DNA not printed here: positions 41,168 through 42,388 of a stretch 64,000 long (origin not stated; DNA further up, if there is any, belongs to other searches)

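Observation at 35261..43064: Eight-gene translationally coupled operon with an internal GntR regulator: a non-canonical meta-cleavage route (type I extradiol dioxygenase plus LigK-like aldolase)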

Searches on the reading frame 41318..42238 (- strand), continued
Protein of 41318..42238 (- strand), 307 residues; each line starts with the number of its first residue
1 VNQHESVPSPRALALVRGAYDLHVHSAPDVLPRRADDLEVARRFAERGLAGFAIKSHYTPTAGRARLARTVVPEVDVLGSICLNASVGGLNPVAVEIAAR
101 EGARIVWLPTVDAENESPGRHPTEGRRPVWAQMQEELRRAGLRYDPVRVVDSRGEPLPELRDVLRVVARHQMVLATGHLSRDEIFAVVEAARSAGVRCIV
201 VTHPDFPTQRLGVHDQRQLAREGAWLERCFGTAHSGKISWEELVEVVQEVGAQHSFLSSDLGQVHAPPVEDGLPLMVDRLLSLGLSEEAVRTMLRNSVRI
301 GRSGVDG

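Call 28: find_related_loci(query=A1, collection=genome_contigs, flank=10000)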
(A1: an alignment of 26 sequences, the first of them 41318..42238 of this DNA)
Query A1 (307 aa) in genome_contigs; peptide patterns used: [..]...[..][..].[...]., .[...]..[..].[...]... (x = any residue, [..] = any of these).
599 stretches matched a pattern (row limit reached: there are more); 539 encode a relative of the query (tblastn E <= 1e-3); the best 80 are kept; 80 distinct loci.
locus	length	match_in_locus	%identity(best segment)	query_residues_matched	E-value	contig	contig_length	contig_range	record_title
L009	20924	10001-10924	80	1-307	5e-160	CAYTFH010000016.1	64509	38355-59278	MAG TPA_asm: uncultured bacterium isolate binchicken_co30_114 genome assembly, contig: NODE_487_length_64509_cov_101.901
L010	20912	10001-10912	78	1-302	1e-155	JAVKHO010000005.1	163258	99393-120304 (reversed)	MAG: Candidatus Tepidifontimicrobium thermophilum isolate HHBFW-2_201803_bins_14 HHBFW-2_201803_bins_14_scaffold_5, whol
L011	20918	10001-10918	64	1-307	7e-124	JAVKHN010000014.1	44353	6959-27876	MAG: Candidatus Sysuimicrobium calidum isolate HHBFW-2_201803_bins_120 HHBFW-2_201803_bins_120_scaffold_14, whole genome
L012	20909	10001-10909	58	6-305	3e-113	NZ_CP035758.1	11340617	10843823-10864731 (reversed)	Ktedonosporobacter rubrisoli strain SCAWS-G2 chromosome, complete genome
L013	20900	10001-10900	61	1-299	6e-113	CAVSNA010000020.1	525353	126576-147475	MAG: uncultured Thermoleophilaceae bacterium isolate MFD03975.bin.2.213 genome assembly, contig: contig_24520, whole gen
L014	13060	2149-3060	61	1-301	2e-112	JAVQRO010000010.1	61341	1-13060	MAG: Thermomicrobium sp. isolate SKYBB_h_bin120 NODE_10_length_61341_cov_9.180742, whole genome shotgun sequence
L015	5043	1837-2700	60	8-293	2e-112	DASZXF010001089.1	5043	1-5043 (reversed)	MAG TPA_asm: Ktedonobacteraceae bacterium isolate SMAG_U6176 k141_561669, whole genome shotgun sequence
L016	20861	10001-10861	63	8-293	2e-111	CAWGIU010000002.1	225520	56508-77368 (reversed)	MAG: uncultured Actinomycetes bacterium isolate MFD09603.bin.2.72 genome assembly, contig: contig_10695, whole genome sh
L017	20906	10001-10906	57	6-304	6e-111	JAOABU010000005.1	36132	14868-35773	MAG: Spirochaetes bacterium isolate SKW186 k141_958215, whole genome shotgun sequence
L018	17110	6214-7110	61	3-299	1e-110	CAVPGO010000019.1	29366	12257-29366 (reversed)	MAG: uncultured Actinomycetes bacterium isolate MFD10007.bin.2.183 genome assembly, contig: contig_25577, whole genome s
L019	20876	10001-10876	61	4-293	3e-110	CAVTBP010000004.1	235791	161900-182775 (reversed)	MAG: uncultured Actinomycetes bacterium isolate MFD02360.bin.2.92 genome assembly, contig: contig_19667, whole genome sh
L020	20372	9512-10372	60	8-293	6e-109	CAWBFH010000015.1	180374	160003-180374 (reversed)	MAG: uncultured Solirubrobacterales bacterium isolate MFD02671.bin.1.59 genome assembly, contig: contig_46694, whole gen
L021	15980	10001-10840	60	15-293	2e-108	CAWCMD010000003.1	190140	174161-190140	MAG: uncultured Solirubrobacterales bacterium isolate MFD01872.bin.1.223 genome assembly, contig: contig_109941, whole g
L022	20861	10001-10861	61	8-293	2e-108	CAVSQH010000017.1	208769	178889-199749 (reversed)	MAG: uncultured Solirubrobacterales bacterium isolate MFD05841.bin.2.165 genome assembly, contig: contig_80203, whole ge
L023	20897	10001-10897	60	8-304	1e-108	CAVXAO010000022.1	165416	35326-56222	MAG: uncultured Solirubrobacterales bacterium isolate MFD05377.bin.1.127 genome assembly, contig: contig_93230, whole ge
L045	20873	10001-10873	60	1-293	2e-106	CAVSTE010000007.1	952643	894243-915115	MAG: uncultured Actinomycetes bacterium isolate MFD09603.bin.2.173 genome assembly, contig: contig_5812, whole genome sh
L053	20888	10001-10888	58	8-301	1e-105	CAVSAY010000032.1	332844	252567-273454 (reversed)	MAG: uncultured Solirubrobacterales bacterium isolate MFD05841.bin.2.125 genome assembly, contig: contig_71815, whole ge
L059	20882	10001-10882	59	8-300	2e-105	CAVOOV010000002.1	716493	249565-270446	MAG: uncultured Solirubrobacterales bacterium isolate MFD00125.bin.2.70 genome assembly, contig: contig_16391, whole gen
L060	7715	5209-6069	60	8-293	1e-105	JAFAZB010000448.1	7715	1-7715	MAG: Solirubrobacterales bacterium isolate CP_BM_RX_R8_30 BM_RX_R8_k147_377604, whole genome shotgun sequence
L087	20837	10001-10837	61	8-293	2e-103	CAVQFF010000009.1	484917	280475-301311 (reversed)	MAG: uncultured Thermoleophilia bacterium isolate MFD05521.bin.2.67 genome assembly, contig: contig_24587, whole genome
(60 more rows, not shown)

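Call 31: predict_structure(alignment_id=A1)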
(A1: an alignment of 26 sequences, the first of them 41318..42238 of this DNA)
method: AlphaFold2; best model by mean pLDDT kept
length: 307 residues; sequences in the alignment: 26
mean_pLDDT: 92.6   pTM: 0.91
mean pLDDT of the five models: 92.6, 90.5, 89.8, 89.3, 88.8
residues with pLDDT >= 90: 250; 70-90: 35; 50-70: 14; < 50: 8
segments of 3 or more residues with pLDDT < 50: 1-3
pLDDT, mean of each block of 10 residues (from residue 1): 70 98 95 95 98 96 98 98 94 98 96 64 65 88 91 97 98 96 98 98 93 98 97 92 98 98 93 98 98 98 67
secondary structure, 60 per line:
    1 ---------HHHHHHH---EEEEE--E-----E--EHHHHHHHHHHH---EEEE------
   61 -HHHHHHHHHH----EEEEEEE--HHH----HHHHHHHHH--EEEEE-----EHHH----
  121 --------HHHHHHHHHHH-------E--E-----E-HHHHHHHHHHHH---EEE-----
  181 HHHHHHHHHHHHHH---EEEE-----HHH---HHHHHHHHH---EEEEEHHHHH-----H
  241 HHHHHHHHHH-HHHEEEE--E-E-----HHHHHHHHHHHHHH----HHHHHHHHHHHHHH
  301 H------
elements in order: H10-16 E20-24 H37-47 E51-54 H62-71 E76-82 H92-100 E103-107 H129-139 H158-169 E173-175 H181-194 E198-201 H213-221 E225-229 H230-234 H240-250 E255-258 H269-282 H287-301
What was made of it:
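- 41315..42238 (-): G2: DUF6282 protein (307 aa) with a metal-type amidohydrolase TIM barrel. Inferred hydrolase of the lactone 2-pyrone-4,6-dicarboxylate, i.e. a functional LigI analogue. The AF2 model has pLDDT 92.6 (call 31).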

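Call 69: search_protein_families(library=pfam, proteins=[L060:1357-3093:+, L053:12907-13854:+, L045:8015-9190:-, L045:15651-16466:+, L045:16175-17224:+, L013:15756-17243:-, L059:5758-6570:-, L087:7463-8686:-, L020:7436-9058:-, L045:5628-6749:+], max_evalue=0.00001)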
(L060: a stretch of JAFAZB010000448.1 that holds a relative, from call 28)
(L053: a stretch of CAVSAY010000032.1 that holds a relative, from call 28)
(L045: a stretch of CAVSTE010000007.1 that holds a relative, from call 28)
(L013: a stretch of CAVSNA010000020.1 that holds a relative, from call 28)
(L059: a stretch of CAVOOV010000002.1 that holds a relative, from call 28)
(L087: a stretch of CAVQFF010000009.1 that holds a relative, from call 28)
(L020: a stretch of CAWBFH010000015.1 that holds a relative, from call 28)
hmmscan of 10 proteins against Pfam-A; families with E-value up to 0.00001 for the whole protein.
L060:1357-3093:+ (579 aa): 3 families
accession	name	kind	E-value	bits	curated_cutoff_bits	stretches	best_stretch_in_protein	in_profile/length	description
PF02776.23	TPP_enzyme_N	-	4.5e-26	91.4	26.8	1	53-155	2-106/119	Thiamine pyrophosphate enzyme, N-terminal TPP binding domain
PF02775.26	TPP_enzyme_C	-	2.9e-22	79.5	21.9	1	436-572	11-148/151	Thiamine pyrophosphate enzyme, C-terminal TPP binding domain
PF00205.28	TPP_enzyme_M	-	2.8e-15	56.6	30.4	1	238-374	1-137/137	Thiamine pyrophosphate enzyme, central domain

L053:12907-13854:+ (316 aa): 1 family
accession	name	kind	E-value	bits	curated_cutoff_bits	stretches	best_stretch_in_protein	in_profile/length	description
PF13577.12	SnoaL_4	-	1.9e-15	57.4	24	1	114-234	3-125/126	SnoaL-like domain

L045:8015-9190:- (392 aa): 0 families

L045:15651-16466:+ (272 aa): 1 family
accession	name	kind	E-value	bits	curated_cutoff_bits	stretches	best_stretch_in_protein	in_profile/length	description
PF01144.29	CoA_trans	-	2e-18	67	23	1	7-222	4-216/217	Coenzyme A transferase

L045:16175-17224:+ (350 aa): 1 family
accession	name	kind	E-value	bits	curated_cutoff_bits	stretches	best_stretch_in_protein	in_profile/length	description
PF01144.29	CoA_trans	-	3.7e-37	128.3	23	1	114-318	6-216/217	Coenzyme A transferase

L013:15756-17243:- (496 aa): 2 families
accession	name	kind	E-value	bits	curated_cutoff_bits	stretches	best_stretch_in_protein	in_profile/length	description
PF00732.25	GMC_oxred_N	-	4.2e-48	164.5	23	1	62-272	15-217/218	GMC oxidoreductase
PF05199.19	GMC_oxred_C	-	4.6e-38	131.4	24.6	1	341-474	1-139/139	GMC oxidoreductase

L059:5758-6570:- (271 aa): 2 families
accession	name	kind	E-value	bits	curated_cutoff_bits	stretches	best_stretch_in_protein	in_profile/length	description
PF01614.24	IclR_C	-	1.9e-42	145.2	24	1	80-251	2-172/174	Bacterial transcriptional regulator IclR C-terminal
PF09339.16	HTH_IclR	-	1.8e-15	56.9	22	1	14-61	1-48/52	IclR helix-turn-helix domain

L087:7463-8686:- (408 aa): 0 families

L020:7436-9058:- (541 aa): 2 families
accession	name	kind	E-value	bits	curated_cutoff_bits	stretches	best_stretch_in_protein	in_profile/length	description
PF00732.25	GMC_oxred_N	-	1.1e-35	123.9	23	1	71-325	14-217/218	GMC oxidoreductase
PF05199.19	GMC_oxred_C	-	1.3e-17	65.1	24.6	1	460-517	82-139/139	GMC oxidoreductase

L045:5628-6749:+ (374 aa): 1 family
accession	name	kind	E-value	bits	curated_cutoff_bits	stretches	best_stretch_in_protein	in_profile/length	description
PF01717.24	Meth_synt_2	-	7e-10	39.1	21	0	243-370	213-323/324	Cobalamin-independent synthase, Catalytic domain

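Call 80: search_solved_structures(query=A1, max_evalue=10, show_alignments=2)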
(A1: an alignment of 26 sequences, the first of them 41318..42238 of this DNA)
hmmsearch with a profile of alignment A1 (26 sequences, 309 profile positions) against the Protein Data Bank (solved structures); distinct sequences matched with E-value up to 10: 1.
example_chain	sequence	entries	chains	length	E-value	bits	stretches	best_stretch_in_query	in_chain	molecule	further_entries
8bvk_A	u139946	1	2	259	0.23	13.7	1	226-282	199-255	Xylose isomerase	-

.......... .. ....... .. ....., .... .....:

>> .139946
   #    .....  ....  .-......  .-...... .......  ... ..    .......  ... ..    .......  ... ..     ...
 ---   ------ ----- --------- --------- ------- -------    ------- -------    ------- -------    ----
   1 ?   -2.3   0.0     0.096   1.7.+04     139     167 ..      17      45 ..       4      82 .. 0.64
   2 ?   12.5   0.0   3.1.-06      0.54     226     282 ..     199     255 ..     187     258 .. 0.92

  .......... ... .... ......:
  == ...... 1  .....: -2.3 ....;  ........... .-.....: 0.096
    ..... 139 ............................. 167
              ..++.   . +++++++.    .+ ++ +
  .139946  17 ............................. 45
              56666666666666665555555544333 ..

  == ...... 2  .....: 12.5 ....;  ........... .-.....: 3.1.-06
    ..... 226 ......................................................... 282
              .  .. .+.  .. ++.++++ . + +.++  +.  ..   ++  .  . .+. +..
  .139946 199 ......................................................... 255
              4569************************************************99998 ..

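Call 91: search_protein_representatives(protein=window:41318-42238:-)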
Query: 307 residues. Proteins with E-value up to 0.001 (for the whole library): 3335; up to 1e-10: 2097; up to 1e-30: 621. The best 150 are listed.
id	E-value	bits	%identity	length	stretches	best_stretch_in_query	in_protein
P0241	1.3e-101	356.2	76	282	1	93-302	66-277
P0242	3.1e-99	348.3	51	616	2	6-302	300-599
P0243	3.0e-97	341.8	57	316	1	6-297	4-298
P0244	1.8e-81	290.0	48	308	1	13-294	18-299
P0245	3.1e-80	285.9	50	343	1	6-296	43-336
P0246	1.3e-79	283.9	48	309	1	14-297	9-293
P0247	1.2e-77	277.4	51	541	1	7-295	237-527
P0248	2.1e-74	266.8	59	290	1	3-224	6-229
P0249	4.5e-72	259.1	47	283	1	22-297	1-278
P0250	1.7e-71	257.3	43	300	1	13-294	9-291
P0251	1.7e-70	254.0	42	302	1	15-293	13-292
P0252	3.4e-69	249.7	44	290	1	15-294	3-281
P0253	6.8e-69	248.7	54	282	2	141-299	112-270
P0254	7.7e-68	245.2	41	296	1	15-295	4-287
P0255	8.8e-68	245.1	50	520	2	135-297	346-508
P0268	1.7e-56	208.0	49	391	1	8-295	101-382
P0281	1.3e-53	198.6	32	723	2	14-290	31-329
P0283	1.3e-53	198.5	49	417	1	6-256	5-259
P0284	7.5e-53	196.0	51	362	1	10-202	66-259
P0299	2.2e-50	188.0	53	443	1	6-221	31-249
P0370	7.6e-45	169.8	40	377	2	4-113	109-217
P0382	3.2e-44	167.7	56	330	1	5-175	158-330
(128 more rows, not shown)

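Call 92: search_protein_families(library=pfam, proteins=[P0242, P0247, P0255, P0281, P0268, P0283, P0299, P0370, P0284, P0382], max_evalue=0.001)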
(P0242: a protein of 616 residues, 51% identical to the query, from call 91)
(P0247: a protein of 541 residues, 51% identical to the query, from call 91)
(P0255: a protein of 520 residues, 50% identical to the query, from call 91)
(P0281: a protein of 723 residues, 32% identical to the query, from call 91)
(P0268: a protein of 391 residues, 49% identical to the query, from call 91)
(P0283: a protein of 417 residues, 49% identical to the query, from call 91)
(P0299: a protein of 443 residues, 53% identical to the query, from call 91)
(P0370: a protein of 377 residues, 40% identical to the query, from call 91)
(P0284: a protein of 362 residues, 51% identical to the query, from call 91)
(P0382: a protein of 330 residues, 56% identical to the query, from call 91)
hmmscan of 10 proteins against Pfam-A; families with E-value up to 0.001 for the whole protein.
P0242 (616 aa): 2 families
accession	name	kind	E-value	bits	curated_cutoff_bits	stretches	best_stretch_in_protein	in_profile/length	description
PF19799.5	DUF6282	-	1.9e-63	214.2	26.8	1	312-523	1-196/196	Family of unknown function (DUF6282)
PF03328.21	HpcH_HpaI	-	1.4e-26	93.6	25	1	34-260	2-220/221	HpcH/HpaI aldolase/citrate lyase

P0247 (541 aa): 2 families
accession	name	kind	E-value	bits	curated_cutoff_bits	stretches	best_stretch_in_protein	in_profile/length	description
PF19799.5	DUF6282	-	2.3e-52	178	26.8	1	248-459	1-196/196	Family of unknown function (DUF6282)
PF07729.17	FCD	-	2e-12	48.1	24.3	1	134-214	44-124/125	FCD domain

P0255 (520 aa): 3 families
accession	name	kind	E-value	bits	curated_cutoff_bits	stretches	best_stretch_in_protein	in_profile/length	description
PF19799.5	DUF6282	-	1.6e-44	152.4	26.8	1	253-438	1-196/196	Family of unknown function (DUF6282)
PF07729.17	FCD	-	1.8e-25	90.2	24.3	1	96-219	1-124/125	FCD domain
PF00392.27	GntR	-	5.5e-12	45.6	27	1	28-86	5-64/64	Bacterial regulatory proteins, gntR family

P0281 (723 aa): 1 family
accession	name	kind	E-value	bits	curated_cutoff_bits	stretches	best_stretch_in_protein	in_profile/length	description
PF19799.5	DUF6282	-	4.5e-116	385.9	26.8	2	403-608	1-196/196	Family of unknown function (DUF6282)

P0268 (391 aa): 1 family
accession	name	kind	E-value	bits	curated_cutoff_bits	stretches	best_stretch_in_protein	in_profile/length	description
PF19799.5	DUF6282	-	2.7e-36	125.5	26.8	1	111-273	1-155/196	Family of unknown function (DUF6282)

P0283 (417 aa): 1 family
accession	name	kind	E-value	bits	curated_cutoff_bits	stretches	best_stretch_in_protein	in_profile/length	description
PF19799.5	DUF6282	-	1.8e-41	142.5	26.8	1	18-199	2-166/196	Family of unknown function (DUF6282)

P0299 (443 aa): 1 family
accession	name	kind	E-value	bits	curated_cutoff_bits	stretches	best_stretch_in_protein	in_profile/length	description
PF19799.5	DUF6282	-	4.4e-53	180.4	26.8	1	44-247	2-188/196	Family of unknown function (DUF6282)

P0370 (377 aa): 1 family
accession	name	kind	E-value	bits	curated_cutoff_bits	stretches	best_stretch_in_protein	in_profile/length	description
PF19799.5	DUF6282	-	6.5e-53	179.8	26.8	1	123-296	1-195/196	Family of unknown function (DUF6282)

P0284 (362 aa): 1 family
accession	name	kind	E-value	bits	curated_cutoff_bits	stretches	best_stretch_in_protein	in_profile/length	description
PF19799.5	DUF6282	-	1.5e-53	181.9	26.8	1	74-258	1-170/196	Family of unknown function (DUF6282)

P0382 (330 aa): 1 family
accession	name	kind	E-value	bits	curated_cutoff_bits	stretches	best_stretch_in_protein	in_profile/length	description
PF19799.5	DUF6282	-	3.8e-43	147.9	26.8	1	171-330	1-144/196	Family of unknown function (DUF6282)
